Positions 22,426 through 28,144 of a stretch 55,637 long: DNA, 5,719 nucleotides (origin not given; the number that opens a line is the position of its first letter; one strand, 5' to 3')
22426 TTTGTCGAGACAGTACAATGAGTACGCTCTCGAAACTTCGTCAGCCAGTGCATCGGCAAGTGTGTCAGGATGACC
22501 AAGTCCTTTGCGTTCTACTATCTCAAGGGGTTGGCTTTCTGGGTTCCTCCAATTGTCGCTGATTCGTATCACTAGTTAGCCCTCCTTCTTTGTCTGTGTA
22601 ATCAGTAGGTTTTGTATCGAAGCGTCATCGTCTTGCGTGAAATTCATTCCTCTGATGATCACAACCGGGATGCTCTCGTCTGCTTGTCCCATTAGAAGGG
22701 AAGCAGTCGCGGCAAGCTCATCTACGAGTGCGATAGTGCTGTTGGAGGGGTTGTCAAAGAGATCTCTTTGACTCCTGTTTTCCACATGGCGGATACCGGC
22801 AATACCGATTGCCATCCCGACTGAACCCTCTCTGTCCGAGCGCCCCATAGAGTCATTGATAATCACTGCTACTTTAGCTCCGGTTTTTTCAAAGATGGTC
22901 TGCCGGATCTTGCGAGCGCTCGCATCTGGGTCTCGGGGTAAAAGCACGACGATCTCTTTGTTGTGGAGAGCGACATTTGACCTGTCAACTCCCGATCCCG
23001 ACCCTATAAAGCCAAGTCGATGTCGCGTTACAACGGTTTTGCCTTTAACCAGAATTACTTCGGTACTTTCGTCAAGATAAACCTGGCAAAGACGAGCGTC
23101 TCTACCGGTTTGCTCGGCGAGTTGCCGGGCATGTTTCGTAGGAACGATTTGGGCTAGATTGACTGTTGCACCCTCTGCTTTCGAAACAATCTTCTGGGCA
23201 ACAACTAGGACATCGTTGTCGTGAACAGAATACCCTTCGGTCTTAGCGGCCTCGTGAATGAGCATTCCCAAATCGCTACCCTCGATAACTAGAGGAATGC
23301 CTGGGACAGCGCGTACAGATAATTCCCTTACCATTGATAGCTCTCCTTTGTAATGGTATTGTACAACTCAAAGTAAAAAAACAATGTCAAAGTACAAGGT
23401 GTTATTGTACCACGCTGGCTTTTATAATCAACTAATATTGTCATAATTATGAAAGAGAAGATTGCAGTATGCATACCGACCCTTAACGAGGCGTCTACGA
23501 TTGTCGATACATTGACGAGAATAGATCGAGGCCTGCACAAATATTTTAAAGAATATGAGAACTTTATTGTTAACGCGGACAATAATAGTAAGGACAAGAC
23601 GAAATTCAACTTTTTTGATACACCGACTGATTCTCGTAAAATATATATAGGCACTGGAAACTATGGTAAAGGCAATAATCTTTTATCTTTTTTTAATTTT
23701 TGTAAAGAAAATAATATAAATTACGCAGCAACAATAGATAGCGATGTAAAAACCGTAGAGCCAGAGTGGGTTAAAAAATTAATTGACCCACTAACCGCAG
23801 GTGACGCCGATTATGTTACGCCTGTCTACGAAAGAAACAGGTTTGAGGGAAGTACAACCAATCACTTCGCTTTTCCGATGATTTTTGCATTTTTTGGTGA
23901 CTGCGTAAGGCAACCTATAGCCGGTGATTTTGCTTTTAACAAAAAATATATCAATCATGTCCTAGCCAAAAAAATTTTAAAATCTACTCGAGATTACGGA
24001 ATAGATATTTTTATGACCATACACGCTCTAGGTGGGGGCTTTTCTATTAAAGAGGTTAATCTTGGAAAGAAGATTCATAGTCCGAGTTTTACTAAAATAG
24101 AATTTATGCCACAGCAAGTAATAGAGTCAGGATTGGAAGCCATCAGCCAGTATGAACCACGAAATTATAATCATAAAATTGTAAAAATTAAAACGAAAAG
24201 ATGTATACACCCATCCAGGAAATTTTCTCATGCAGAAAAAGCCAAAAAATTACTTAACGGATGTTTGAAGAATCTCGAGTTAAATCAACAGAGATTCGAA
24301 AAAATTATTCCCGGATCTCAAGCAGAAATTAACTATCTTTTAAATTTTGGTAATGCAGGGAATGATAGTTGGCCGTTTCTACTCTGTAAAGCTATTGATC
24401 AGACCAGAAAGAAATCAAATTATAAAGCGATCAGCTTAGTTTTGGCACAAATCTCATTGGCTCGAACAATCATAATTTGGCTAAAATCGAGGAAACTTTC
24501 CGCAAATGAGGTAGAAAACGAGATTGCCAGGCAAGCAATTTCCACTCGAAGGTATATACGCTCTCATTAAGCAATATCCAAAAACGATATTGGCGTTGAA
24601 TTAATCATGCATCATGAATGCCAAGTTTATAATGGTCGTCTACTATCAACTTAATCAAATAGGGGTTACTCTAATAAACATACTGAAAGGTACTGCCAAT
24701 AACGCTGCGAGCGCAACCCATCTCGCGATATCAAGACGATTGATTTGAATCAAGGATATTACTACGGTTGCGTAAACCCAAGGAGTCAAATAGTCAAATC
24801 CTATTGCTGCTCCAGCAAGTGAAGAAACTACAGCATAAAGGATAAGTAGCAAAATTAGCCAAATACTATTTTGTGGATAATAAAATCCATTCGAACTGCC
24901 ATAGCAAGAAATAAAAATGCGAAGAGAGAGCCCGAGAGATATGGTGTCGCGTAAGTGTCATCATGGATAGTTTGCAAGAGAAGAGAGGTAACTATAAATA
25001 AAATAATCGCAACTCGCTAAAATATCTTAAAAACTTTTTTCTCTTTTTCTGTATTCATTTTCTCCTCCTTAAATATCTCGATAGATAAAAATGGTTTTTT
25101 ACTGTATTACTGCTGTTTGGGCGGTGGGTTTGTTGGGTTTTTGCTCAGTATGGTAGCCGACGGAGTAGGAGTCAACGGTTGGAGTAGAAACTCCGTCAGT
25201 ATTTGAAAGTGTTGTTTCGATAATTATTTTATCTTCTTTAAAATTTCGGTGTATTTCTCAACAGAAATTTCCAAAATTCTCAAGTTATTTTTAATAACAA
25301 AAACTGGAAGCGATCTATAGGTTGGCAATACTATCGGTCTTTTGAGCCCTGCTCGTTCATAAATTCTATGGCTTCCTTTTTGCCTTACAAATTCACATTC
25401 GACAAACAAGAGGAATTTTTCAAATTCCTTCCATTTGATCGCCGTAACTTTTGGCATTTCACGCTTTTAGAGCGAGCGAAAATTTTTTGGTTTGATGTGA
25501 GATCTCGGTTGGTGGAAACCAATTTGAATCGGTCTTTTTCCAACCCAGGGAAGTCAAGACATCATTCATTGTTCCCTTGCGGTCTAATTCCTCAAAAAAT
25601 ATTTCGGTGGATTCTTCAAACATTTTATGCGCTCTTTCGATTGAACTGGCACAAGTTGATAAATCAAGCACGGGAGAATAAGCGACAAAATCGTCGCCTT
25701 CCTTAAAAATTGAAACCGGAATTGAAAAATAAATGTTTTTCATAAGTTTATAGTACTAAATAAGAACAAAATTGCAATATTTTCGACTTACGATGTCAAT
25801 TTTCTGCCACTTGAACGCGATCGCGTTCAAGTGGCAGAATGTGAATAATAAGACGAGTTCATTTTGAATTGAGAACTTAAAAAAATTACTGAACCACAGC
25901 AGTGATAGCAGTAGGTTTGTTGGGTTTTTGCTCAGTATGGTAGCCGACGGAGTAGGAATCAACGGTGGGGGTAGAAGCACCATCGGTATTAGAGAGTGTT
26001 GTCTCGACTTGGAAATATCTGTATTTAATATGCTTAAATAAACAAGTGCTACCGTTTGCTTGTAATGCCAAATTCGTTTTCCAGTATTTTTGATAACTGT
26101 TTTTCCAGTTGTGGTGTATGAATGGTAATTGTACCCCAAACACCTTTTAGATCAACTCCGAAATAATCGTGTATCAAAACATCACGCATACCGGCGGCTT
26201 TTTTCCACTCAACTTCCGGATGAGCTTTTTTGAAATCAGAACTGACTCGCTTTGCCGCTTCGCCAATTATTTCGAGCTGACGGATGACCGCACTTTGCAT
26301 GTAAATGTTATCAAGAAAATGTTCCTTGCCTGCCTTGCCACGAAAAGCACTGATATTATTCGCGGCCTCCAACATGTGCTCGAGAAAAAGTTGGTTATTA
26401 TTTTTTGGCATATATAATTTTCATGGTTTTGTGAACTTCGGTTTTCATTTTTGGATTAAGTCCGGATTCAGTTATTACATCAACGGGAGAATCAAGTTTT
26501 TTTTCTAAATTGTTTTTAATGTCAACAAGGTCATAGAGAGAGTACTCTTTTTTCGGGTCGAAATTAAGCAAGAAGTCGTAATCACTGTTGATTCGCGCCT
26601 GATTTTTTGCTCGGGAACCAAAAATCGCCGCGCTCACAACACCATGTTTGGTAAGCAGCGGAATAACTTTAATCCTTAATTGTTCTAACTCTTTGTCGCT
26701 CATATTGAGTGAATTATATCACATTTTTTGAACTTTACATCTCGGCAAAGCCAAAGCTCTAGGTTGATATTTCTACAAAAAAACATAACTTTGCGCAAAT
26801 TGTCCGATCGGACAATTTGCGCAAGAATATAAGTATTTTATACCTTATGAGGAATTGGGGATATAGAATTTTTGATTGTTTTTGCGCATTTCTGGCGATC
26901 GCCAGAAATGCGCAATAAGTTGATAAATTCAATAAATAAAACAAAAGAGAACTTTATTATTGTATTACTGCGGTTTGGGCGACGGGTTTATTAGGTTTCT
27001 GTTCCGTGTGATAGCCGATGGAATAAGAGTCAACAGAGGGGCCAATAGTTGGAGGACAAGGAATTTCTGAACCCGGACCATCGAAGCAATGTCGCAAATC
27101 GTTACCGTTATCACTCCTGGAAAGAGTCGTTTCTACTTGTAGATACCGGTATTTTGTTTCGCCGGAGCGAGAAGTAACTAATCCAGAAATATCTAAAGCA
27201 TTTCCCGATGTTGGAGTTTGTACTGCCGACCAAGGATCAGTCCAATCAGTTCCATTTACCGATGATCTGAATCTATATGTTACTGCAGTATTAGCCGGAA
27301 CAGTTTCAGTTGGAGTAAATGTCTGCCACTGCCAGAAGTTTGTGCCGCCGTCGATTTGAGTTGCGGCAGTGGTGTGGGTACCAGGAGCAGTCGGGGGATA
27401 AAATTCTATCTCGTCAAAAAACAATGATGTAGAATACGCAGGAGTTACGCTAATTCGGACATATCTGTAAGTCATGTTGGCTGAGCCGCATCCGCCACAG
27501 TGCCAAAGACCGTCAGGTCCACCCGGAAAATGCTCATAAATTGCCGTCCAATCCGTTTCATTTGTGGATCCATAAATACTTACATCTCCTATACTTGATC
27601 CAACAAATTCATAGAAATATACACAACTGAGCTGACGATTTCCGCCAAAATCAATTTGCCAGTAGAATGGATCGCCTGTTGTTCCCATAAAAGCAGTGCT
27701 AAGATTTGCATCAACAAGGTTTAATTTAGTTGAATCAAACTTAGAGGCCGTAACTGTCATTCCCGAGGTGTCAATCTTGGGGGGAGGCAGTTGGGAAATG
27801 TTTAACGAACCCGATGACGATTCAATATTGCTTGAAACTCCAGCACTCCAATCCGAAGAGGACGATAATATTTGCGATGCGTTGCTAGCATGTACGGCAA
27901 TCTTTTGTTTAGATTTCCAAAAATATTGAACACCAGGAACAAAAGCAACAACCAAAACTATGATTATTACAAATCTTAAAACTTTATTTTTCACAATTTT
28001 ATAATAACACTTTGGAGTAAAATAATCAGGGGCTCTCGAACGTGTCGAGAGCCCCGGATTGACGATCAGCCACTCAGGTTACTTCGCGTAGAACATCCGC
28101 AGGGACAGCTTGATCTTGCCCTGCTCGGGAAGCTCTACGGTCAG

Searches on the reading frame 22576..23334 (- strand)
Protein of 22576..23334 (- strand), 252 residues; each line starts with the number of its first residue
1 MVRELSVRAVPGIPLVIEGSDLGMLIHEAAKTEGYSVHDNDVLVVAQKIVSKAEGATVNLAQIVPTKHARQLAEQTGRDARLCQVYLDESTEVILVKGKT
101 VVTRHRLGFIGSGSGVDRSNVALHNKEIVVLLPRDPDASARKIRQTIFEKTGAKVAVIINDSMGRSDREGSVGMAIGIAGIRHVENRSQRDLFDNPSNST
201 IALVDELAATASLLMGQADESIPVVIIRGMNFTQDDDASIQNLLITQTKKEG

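Call 81: search_protein_families(library=pfam, proteins=[window:22576-23334:-], max_evalue=0.001)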
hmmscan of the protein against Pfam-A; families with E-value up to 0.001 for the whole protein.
window:22576-23334:- (252 aa): 1 family
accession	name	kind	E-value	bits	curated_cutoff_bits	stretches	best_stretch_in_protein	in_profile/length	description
PF01996.21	F420_ligase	-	2.1e-65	220.7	25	1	13-229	4-218/218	F420-0:Gamma-glutamyl ligase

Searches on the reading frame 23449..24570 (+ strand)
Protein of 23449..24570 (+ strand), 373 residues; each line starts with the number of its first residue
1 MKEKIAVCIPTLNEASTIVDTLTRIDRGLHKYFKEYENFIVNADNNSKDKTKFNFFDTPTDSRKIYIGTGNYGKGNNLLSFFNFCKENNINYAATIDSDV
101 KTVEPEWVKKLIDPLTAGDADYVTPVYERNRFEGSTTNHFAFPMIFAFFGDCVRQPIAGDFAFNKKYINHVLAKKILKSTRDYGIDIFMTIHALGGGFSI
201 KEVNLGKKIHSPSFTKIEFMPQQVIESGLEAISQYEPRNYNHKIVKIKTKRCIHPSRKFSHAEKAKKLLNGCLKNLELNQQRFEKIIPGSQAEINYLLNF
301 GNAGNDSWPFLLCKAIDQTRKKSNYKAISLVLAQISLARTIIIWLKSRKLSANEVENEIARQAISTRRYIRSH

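Call 81: search_protein_families(library=pfam, proteins=[window:23449-24570:+], max_evalue=0.001)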
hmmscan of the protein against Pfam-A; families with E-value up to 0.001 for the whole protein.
window:23449-24570:+ (373 aa): 2 families
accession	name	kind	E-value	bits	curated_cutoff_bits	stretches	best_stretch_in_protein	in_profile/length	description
PF00535.33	Glycos_transf_2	-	2.1e-11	44.5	23.3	1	7-162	2-153/168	Glycosyl transferase family 2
PF21969.2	MGS_GT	-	9.1e-06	25.7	27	1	72-210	74-217/239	Mannosylglycerate synthase, GT domain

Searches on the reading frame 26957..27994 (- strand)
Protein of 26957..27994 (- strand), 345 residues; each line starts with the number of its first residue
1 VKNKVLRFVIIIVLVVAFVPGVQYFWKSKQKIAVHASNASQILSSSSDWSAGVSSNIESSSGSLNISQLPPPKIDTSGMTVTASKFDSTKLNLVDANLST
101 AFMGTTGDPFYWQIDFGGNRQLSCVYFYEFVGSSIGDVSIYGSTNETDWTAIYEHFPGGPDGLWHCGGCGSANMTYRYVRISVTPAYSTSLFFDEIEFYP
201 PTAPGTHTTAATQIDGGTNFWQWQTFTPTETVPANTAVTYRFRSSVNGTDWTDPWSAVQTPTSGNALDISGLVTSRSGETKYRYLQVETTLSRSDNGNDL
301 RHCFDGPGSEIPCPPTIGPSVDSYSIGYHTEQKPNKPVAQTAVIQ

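Call 81: search_protein_families(library=pfam, proteins=[window:26957-27994:-], max_evalue=0.001)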
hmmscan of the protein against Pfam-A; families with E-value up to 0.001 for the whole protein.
window:26957-27994:- (345 aa): 2 families
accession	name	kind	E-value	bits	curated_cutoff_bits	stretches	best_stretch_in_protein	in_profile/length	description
PF00754.31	F5_F8_type_C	-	3e-10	40.8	28.2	1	86-185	7-114/127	F5/8 type C domain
PF22633.2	F5_F8_type_C_2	-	1.9e-06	28.8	27.8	1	92-181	1-91/91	NedA-like, galactose-binding domain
